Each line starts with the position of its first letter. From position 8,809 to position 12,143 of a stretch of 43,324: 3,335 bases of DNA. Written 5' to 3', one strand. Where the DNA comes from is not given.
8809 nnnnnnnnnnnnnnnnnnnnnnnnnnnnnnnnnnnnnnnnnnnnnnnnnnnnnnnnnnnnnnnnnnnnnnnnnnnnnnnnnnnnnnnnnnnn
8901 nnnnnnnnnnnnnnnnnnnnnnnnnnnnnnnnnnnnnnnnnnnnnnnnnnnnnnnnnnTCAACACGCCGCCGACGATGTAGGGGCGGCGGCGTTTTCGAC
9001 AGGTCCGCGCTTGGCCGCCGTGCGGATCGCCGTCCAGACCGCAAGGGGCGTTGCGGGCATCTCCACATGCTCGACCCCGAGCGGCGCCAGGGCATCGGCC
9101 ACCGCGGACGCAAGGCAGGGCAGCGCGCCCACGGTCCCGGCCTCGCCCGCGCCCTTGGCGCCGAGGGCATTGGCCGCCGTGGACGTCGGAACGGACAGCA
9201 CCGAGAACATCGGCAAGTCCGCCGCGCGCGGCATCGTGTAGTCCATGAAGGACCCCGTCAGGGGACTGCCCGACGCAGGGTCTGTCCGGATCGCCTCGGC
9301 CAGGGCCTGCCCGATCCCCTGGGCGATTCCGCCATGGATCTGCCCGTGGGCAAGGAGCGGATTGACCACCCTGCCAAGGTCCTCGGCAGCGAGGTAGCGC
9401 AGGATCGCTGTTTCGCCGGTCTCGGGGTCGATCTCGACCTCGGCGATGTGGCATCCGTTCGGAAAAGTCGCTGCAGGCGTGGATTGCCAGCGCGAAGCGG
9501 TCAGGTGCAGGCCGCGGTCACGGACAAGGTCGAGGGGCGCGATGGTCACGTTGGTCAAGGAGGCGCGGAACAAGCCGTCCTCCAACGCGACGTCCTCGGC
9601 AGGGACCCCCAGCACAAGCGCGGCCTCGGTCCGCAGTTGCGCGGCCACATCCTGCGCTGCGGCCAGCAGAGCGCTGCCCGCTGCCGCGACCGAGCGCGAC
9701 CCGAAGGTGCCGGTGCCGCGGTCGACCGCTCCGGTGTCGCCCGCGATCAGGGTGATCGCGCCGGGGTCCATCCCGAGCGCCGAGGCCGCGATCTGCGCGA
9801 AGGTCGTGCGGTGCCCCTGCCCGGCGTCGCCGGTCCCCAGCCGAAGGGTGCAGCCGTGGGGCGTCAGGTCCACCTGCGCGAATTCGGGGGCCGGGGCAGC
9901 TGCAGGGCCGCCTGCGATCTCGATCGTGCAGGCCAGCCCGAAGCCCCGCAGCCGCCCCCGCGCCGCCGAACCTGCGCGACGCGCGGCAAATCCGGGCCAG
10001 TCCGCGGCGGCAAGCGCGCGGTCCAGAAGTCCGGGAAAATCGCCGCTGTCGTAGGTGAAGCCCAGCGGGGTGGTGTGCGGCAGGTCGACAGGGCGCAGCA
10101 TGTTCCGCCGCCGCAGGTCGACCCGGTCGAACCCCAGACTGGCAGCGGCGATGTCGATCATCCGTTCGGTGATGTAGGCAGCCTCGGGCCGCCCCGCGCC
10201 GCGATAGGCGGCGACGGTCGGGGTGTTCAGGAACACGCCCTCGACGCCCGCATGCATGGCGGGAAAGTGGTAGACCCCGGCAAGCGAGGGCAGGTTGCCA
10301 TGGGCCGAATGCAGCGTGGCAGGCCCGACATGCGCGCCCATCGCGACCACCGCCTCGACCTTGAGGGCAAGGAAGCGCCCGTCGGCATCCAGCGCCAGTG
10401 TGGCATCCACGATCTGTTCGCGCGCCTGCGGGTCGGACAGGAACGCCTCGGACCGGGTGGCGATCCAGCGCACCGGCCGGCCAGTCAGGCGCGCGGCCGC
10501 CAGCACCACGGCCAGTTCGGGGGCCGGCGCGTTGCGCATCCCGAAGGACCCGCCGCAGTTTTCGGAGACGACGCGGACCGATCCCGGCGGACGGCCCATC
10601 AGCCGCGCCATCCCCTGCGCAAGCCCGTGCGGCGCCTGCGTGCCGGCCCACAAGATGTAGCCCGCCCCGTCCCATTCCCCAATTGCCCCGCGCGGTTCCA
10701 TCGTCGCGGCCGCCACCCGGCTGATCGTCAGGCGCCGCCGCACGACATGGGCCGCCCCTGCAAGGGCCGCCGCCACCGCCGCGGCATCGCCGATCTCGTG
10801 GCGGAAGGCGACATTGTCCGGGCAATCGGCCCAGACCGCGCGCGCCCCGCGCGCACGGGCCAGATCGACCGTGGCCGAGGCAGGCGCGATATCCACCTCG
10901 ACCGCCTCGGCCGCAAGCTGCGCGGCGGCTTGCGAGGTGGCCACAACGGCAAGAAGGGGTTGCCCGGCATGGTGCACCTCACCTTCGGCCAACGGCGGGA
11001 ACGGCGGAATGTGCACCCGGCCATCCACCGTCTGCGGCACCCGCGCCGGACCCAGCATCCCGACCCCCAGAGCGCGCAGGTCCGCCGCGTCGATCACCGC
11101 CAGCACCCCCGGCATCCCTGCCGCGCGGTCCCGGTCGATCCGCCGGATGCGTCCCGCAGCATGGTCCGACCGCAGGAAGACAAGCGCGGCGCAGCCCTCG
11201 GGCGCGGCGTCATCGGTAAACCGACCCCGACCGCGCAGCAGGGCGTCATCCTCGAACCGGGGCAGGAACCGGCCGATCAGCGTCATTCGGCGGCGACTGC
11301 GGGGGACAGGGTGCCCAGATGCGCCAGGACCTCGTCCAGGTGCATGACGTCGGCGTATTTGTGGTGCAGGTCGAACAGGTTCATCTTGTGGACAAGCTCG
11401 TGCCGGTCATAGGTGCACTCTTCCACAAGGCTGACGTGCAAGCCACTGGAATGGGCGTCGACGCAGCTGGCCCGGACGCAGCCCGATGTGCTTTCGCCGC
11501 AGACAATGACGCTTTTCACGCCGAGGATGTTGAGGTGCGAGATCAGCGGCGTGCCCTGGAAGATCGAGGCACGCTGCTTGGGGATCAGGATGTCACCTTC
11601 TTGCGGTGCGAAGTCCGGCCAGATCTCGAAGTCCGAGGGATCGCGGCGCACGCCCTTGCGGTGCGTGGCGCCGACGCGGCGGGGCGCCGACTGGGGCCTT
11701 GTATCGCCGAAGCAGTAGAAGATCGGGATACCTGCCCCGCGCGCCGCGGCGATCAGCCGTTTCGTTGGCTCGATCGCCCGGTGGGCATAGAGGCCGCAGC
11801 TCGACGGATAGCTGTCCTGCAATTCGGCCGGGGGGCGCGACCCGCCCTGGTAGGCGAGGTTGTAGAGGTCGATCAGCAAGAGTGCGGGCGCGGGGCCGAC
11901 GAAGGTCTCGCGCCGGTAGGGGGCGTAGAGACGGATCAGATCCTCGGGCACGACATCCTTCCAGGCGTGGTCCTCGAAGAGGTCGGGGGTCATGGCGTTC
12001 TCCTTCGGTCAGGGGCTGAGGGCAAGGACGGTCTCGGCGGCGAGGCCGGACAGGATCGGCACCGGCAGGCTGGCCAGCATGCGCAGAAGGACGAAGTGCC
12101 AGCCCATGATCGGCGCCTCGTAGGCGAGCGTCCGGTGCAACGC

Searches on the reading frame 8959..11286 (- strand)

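Call 67: search_protein_families(library=pfam, proteins=[window:8959-11286:-], max_evalue=0.0001)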
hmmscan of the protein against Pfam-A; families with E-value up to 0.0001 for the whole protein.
window:8959-11286:- (775 aa): 3 families
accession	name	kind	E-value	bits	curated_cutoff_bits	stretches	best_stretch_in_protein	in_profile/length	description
PF20256.3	MoCoBD_2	-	3.2e-71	240.5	27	1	424-692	2-283/283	Molybdopterin cofactor-binding domain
PF02738.23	MoCoBD_1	-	3.1e-65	220.1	27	1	154-396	4-244/244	Molybdopterin cofactor-binding domain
PF01315.27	Ald_Xan_dh_C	-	1.7e-17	64.2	31.3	1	19-132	2-105/110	Aldehyde oxidase and xanthine dehydrogenase, a/b hammerhead domain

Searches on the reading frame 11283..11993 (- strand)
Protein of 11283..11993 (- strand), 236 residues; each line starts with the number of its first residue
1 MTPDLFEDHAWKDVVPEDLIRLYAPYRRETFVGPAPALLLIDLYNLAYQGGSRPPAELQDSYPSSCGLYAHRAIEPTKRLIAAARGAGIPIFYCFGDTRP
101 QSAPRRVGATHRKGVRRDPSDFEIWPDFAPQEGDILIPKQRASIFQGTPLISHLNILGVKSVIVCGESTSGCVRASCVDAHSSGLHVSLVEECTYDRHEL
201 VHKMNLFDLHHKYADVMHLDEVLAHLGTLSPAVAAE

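Call 67: search_protein_families(library=pfam, proteins=[window:11283-11993:-], max_evalue=0.0001)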
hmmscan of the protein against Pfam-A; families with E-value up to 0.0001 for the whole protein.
window:11283-11993:- (236 aa): 1 family
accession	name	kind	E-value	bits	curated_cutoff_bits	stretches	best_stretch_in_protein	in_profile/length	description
PF00857.26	Isochorismatase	-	6e-27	95.3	27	1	71-220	24-174/175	Isochorismatase domain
